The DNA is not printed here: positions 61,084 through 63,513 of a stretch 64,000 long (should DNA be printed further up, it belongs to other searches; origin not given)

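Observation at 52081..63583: Predicted phosphorelay -> cyclic nucleotide -> gated intramembrane proteolysis pathway encoded by one translationally coupled gene chain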

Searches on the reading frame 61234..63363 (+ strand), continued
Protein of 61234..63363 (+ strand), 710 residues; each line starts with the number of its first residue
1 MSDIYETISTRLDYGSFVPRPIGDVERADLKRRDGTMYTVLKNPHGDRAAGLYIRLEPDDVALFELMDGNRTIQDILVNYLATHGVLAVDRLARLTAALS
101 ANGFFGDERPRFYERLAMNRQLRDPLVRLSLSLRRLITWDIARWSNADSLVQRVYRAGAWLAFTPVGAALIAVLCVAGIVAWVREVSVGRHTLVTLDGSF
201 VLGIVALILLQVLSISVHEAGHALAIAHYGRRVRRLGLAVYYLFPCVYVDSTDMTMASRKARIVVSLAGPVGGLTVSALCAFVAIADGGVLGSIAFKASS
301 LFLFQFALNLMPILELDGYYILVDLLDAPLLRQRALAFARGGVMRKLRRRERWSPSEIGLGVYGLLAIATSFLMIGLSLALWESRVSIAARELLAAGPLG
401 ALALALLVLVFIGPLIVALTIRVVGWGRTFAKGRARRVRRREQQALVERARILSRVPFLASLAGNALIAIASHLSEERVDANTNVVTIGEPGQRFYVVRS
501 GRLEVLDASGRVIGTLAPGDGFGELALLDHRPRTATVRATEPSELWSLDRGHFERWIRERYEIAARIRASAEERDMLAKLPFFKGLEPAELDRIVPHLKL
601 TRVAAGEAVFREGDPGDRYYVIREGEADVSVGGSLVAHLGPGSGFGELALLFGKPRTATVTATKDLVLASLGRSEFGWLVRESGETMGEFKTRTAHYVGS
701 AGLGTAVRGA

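Call 17: search_protein_families(library=pfam, proteins=[L001:12553-13545:+, L002:12458-13093:+, L005:4719-5534:+, L001:12189-12401:+], max_evalue=1)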
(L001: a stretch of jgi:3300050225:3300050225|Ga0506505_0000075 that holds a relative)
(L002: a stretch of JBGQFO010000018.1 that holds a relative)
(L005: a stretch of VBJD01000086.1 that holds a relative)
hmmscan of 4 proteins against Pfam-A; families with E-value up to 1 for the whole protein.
L001:12553-13545:+ (331 aa): 2 families
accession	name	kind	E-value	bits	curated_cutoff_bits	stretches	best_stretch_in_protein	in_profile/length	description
PF14407.11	Frankia_peptide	-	1.2e-07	32.4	48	1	8-61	4-61/63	Ribosomally synthesized peptide prototyped by Frankia Franean1_4349.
PF07746.16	LigA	-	0.027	15.1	25.3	1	16-58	10-52/87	Aromatic-ring-opening dioxygenase LigAB, LigA subunit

L002:12458-13093:+ (212 aa): 3 families
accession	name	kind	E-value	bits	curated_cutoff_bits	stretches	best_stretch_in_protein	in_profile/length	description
PF14407.11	Frankia_peptide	-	7.2e-06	26.6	48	1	6-49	2-47/63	Ribosomally synthesized peptide prototyped by Frankia Franean1_4349.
PF07746.16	LigA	-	0.0073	16.9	25.3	1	17-59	11-53/87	Aromatic-ring-opening dioxygenase LigAB, LigA subunit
PF02979.21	NHase_alpha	-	0.23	11.3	27.2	1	3-42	38-77/184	Nitrile hydratase, alpha chain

L005:4719-5534:+ (272 aa): 3 families
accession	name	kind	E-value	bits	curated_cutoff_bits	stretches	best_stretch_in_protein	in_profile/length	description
PF14407.11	Frankia_peptide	-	9.1e-07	29.5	48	1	6-46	2-44/63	Ribosomally synthesized peptide prototyped by Frankia Franean1_4349.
PF09811.14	Yae1_N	-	0.12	12.5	27.5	0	109-131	5-27/39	Essential protein Yae1, N terminal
PF02979.21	NHase_alpha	-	0.12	12.2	27.2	1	5-40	40-75/184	Nitrile hydratase, alpha chain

L001:12189-12401:+ (71 aa): 2 families
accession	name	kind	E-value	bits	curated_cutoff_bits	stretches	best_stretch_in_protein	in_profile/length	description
PF17982.7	C5HCH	-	0.00032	21.2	26.3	1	2-27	3-28/50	NSD Cys-His rich domain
PF09947.15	DUF2180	-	0.016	15.7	22.2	1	1-28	1-33/68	Uncharacterized protein conserved in archaea (DUF2180)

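Call 22: find_related_loci(query=A1, collection=metagenome_contigs, flank=10000)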
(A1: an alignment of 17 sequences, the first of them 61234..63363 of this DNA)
Query A1 (710 aa) in metagenome_contigs; peptide patterns used: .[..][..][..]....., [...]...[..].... (x = any residue, [..] = any of these).
600 stretches matched a pattern (row limit reached: there are more); 137 encode a relative of the query (tblastn E <= 1e-3); the best 80 are kept; 80 distinct loci.
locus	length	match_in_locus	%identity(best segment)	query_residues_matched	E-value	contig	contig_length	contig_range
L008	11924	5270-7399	71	1-709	0e+0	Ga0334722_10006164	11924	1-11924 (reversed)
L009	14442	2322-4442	69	1-708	0e+0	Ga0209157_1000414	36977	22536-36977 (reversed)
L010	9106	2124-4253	70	1-710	0e+0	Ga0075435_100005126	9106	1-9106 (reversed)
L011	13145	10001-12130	69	1-710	0e+0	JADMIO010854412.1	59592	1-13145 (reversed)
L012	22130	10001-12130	68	1-710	0e+0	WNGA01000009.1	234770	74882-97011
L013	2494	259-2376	67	4-709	0e+0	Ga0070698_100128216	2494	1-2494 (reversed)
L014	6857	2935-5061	64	1-709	0e+0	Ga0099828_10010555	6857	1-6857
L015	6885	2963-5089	64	1-709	0e+0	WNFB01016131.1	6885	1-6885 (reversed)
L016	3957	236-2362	65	1-710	0e+0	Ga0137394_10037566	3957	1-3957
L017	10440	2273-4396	64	1-709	0e+0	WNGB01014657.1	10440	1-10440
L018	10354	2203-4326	64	1-709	0e+0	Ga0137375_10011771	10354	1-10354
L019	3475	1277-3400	64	1-709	0e+0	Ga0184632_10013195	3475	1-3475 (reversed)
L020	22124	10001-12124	65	1-709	0e+0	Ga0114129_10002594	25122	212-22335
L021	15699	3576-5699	64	1-709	0e+0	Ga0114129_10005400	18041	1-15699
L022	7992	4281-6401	64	1-708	0e+0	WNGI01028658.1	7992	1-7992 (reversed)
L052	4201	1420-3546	58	3-710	0e+0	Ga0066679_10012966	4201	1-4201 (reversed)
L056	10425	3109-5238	59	1-709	0e+0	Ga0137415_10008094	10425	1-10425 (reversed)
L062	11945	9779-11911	60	1-710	0e+0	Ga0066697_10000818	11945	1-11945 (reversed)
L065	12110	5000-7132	60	1-710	0e+0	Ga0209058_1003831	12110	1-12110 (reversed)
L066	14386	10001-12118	56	4-707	0e+0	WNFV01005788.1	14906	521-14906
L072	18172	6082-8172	60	4-698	0e+0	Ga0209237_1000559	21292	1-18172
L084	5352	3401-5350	60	1-685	0e+0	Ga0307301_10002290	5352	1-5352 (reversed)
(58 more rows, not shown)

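Call 26: search_protein_representatives(protein=window:61234-63363:+)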
Query: 710 residues. Proteins with E-value up to 0.001 (for the whole library): 58379; up to 1e-10: 13228; up to 1e-30: 890. The best 150 are listed.
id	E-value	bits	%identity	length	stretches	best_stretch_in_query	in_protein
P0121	2.2e-258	875.8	57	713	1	2-707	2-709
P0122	6.9e-139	480.8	35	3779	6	448-683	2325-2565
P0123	1.8e-128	446.5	36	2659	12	484-654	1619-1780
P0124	7.7e-127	441.0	50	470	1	237-692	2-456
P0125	4.0e-123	428.8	62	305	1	2-305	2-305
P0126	2.3e-121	423.0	34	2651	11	493-678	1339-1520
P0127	1.2e-118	413.9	38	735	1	4-684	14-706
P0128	2.8e-113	396.2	33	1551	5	450-682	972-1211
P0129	8.3e-108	378.1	35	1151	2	4-418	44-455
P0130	1.9e-105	370.3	40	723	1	15-680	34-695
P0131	2.8e-103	363.2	36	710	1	16-678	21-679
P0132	1.8e-102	360.5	36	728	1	4-681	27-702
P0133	2.6e-100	353.4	38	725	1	23-679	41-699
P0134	3.9e-100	352.8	35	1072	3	3-453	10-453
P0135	2.2e-99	350.3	35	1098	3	6-438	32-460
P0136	1.1e-98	348.0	35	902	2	29-680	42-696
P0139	3.7e-97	343.0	35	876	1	4-679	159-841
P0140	1.5e-95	337.7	34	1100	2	3-418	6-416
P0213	4.5e-72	260.1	33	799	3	12-416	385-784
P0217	5.9e-71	256.4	38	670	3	28-409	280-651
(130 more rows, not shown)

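Call 27: search_protein_families(library=pfam, proteins=[P0127, P0130, P0131, P0129, P0134, P0140, P0213, P0217, P0136, P0139], max_evalue=0.001)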
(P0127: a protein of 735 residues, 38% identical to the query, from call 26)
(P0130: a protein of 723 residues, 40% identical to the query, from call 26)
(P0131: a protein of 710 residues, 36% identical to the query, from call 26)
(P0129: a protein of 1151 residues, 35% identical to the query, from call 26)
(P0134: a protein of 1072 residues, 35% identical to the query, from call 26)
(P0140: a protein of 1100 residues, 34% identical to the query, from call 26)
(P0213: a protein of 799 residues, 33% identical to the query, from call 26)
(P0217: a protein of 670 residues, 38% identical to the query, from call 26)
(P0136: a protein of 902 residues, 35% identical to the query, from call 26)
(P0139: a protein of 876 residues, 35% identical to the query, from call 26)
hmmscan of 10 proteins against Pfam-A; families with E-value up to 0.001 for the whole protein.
P0127 (735 aa): 2 families
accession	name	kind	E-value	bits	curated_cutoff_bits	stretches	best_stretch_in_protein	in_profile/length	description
PF00027.35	cNMP_binding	-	9.7e-47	157.3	27.5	2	486-571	2-87/89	Cyclic nucleotide-binding domain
PF02163.28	Peptidase_M50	-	9.3e-08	32.1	27.2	1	220-295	7-103/221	Peptidase family M50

P0130 (723 aa): 3 families
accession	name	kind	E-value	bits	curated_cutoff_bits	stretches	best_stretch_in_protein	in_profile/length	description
PF00027.35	cNMP_binding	-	1e-45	154.1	27.5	2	618-698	4-89/89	Cyclic nucleotide-binding domain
PF02163.28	Peptidase_M50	-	2.7e-05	24.1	27.2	1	227-317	8-106/221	Peptidase family M50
PF07883.17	Cupin_2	-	7.1e-05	22.9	27.2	0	496-539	6-48/70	Cupin domain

P0131 (710 aa): 2 families
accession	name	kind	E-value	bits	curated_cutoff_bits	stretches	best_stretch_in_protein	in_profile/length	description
PF00027.35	cNMP_binding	-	1.2e-42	144.3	27.5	2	602-681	2-86/89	Cyclic nucleotide-binding domain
PF02163.28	Peptidase_M50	-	2.3e-06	27.6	27.2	0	212-287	7-103/221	Peptidase family M50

P0129 (1151 aa): 1 family
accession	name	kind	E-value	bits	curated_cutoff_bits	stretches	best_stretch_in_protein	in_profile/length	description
PF00027.35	cNMP_binding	-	1.6e-44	150.2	27.5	2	1038-1119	5-87/89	Cyclic nucleotide-binding domain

P0134 (1072 aa): 1 family
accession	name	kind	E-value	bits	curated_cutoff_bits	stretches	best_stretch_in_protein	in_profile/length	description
PF00027.35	cNMP_binding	-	8.8e-51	170.3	27.5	2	960-1045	2-87/89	Cyclic nucleotide-binding domain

P0140 (1100 aa): 1 family
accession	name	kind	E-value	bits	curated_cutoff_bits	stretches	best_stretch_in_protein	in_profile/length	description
PF00027.35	cNMP_binding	-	1.9e-51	172.4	27.5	2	986-1071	3-88/89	Cyclic nucleotide-binding domain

P0213 (799 aa): 2 families
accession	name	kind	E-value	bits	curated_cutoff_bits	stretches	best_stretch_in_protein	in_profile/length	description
PF00027.35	cNMP_binding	-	2.9e-63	210.3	27.5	3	289-374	2-88/89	Cyclic nucleotide-binding domain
PF02163.28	Peptidase_M50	-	3.5e-06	27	27.2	1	572-709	3-112/221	Peptidase family M50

P0217 (670 aa): 3 families
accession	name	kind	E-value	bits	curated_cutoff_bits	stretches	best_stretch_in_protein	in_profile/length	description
PF00027.35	cNMP_binding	-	3.7e-44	149.1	27.5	2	168-253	3-88/89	Cyclic nucleotide-binding domain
PF02163.28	Peptidase_M50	-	1e-06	28.7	27.2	1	452-531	3-103/221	Peptidase family M50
PF05402.18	PqqD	-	2.4e-05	25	23.4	1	292-353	3-67/67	Coenzyme PQQ synthesis protein D (PqqD)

P0136 (902 aa): 4 families
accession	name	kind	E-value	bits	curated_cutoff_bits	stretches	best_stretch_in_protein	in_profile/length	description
PF00027.35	cNMP_binding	-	2.3e-48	162.5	27.5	2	612-698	2-88/89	Cyclic nucleotide-binding domain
PF00578.27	AhpC-TSA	-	6.3e-08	33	26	1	733-848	2-105/124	AhpC/TSA family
PF08534.16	Redoxin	-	3.4e-05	24.1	26.6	1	733-834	3-108/148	Redoxin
PF02163.28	Peptidase_M50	-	3.8e-05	23.6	27.2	1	216-353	4-106/221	Peptidase family M50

P0139 (876 aa): 4 families
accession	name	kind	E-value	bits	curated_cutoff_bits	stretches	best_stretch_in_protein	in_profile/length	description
PF00027.35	cNMP_binding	-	1.6e-46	156.6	27.5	2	759-844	3-88/89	Cyclic nucleotide-binding domain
PF00498.31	FHA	-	2.2e-14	54.1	20.7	1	51-115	1-67/67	FHA domain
PF16697.10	Yop-YscD_cpl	-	1.2e-11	45.1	33.2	1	43-121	11-90/94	Inner membrane component of T3SS, cytoplasmic domain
PF02163.28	Peptidase_M50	-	7.2e-05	22.7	27.2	1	358-448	3-114/221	Peptidase family M50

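Call 36: search_protein_families(library=pfam, proteins=[L001:13607-14278:-, L084:30-3317:-, L062:940-4611:+, L056:7591-8898:+, L056:495-2843:-, L066:8197-9924:-, L065:371-4690:-, L006:13865-16516:-, L052:1-1290:-, L072:10162-11649:+], max_evalue=0.0001)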
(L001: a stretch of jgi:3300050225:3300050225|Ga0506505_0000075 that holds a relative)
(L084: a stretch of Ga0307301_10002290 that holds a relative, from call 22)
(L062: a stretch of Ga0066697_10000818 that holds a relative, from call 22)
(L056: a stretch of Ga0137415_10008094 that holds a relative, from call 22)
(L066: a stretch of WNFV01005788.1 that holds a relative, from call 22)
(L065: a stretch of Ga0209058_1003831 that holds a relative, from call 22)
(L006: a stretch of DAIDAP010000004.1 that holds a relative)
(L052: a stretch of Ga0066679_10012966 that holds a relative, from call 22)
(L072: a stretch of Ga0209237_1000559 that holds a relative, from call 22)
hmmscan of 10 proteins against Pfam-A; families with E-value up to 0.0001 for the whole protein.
L001:13607-14278:- (224 aa): 3 families
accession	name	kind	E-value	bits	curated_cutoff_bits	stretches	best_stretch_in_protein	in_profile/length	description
PF00027.35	cNMP_binding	-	1.2e-24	86.5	27.5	1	34-120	2-88/89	Cyclic nucleotide-binding domain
PF13545.12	HTH_Crp_2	-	7.1e-16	58.4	27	1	153-220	1-69/70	Crp-like helix-turn-helix domain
PF00325.26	Crp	-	1.3e-08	34.8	21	1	172-201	1-30/32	Bacterial regulatory proteins, crp family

L084:30-3317:- (1096 aa): 9 families
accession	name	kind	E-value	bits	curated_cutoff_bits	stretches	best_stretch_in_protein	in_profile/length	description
PF13424.12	TPR_12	-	6.3e-38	129.3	30.1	3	812-880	6-76/77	Tetratricopeptide repeat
PF00211.25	Guanylate_cyc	-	2.1e-29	102.8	21.9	1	59-234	4-175/183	Adenylate and Guanylate cyclase catalytic domain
PF07719.23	TPR_2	-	8e-20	69.7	27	0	769-795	1-27/34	Tetratricopeptide repeat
PF00515.34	TPR_1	-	1.9e-19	69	27.8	0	769-790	1-22/34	Tetratricopeptide repeat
PF13191.12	AAA_16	-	1.5e-18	68.3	32.6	1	255-438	1-167/167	AAA ATPase domain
PF13374.12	TPR_10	-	7.7e-14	51.6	27.5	0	850-882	3-35/42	Tetratricopeptide repeat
PF13181.12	TPR_8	-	1.1e-10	41.2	25.7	0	736-756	7-27/34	Tetratricopeptide repeat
PF13176.12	TPR_7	-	7.1e-09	35.5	27.9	0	736-755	5-24/36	Tetratricopeptide repeat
PF13432.12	TPR_16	-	9.5e-09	36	32.7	0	736-796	3-58/65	Tetratricopeptide repeat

L062:940-4611:+ (1224 aa): 10 families
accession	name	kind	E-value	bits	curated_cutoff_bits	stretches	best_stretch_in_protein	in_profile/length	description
PF00211.25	Guanylate_cyc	-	2.6e-36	125.4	21.9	2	263-434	5-175/183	Adenylate and Guanylate cyclase catalytic domain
PF13424.12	TPR_12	-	8.3e-30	103.3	30.1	3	1073-1143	5-77/77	Tetratricopeptide repeat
PF13191.12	AAA_16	-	1.3e-23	84.7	32.6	1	456-638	2-167/167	AAA ATPase domain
PF07719.23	TPR_2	-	3.7e-15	55.2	27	0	1111-1142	1-32/34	Tetratricopeptide repeat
PF00515.34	TPR_1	-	5.7e-14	51.7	27.8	0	1111-1141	1-31/34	Tetratricopeptide repeat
PF13432.12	TPR_16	-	1.3e-10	41.9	32.7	0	886-948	2-65/65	Tetratricopeptide repeat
PF13374.12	TPR_10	-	2.4e-09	37.3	27.5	0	1111-1143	2-34/42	Tetratricopeptide repeat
PF17874.7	TPR_MalT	-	1.6e-07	31.4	45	1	1002-1213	12-223/336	MalT-like TPR region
PF13401.12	AAA_22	-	4.9e-06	27.3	27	1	479-639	6-122/130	AAA domain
PF13428.12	TPR_14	-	2.6e-05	24.9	23.5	0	915-948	2-35/44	Tetratricopeptide repeat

L056:7591-8898:+ (436 aa): 1 family
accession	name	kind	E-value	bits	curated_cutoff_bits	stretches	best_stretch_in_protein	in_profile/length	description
PF00557.29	Peptidase_M24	-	1.6e-50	172.3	23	1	190-421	1-208/208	Metallopeptidase family M24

L056:495-2843:- (783 aa): 2 families
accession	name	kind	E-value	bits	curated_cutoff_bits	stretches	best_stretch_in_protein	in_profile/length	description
PF13229.12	Beta_helix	-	1.4e-18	67.5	25.9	1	491-651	16-152/158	Right handed beta helix region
PF05048.19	NosD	-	2.4e-16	60.2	23.6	2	549-674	26-138/212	Periplasmic copper-binding protein (NosD)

L066:8197-9924:- (576 aa): 1 family
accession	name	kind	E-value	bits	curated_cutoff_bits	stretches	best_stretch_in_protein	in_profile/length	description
PF00496.27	SBP_bac_5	-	5.5e-77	259.8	32.4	1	98-483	2-362/368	Bacterial extracellular solute-binding proteins, family 5 Middle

L065:371-4690:- (1440 aa): 1 family
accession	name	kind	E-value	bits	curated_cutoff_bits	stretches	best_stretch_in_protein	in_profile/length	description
PF00362.24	Integrin_beta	-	5.1e-05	23.5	24.8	0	627-682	7-62/248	Integrin beta chain VWA domain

L006:13865-16516:- (884 aa): 3 families
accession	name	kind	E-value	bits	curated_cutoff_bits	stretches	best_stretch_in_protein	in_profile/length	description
PF02738.23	MoCoBD_1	-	3.8e-67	226.4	27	1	262-497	6-244/244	Molybdopterin cofactor-binding domain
PF20256.3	MoCoBD_2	-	1.1e-48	166.7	27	1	553-805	19-283/283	Molybdopterin cofactor-binding domain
PF01315.27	Ald_Xan_dh_C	-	2.9e-30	105.3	31.3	1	137-243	1-110/110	Aldehyde oxidase and xanthine dehydrogenase, a/b hammerhead domain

L052:1-1290:- (430 aa): 1 family
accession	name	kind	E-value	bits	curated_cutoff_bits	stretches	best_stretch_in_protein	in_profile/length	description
PF00211.25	Guanylate_cyc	-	2.7e-39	135.1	21.9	2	248-419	4-175/183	Adenylate and Guanylate cyclase catalytic domain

L072:10162-11649:+ (496 aa): 1 family
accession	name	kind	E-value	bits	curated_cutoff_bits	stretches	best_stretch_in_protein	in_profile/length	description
PF03009.23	GDPD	-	1.5e-38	133.8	23.6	1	249-484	1-243/244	Glycerophosphoryl diester phosphodiesterase family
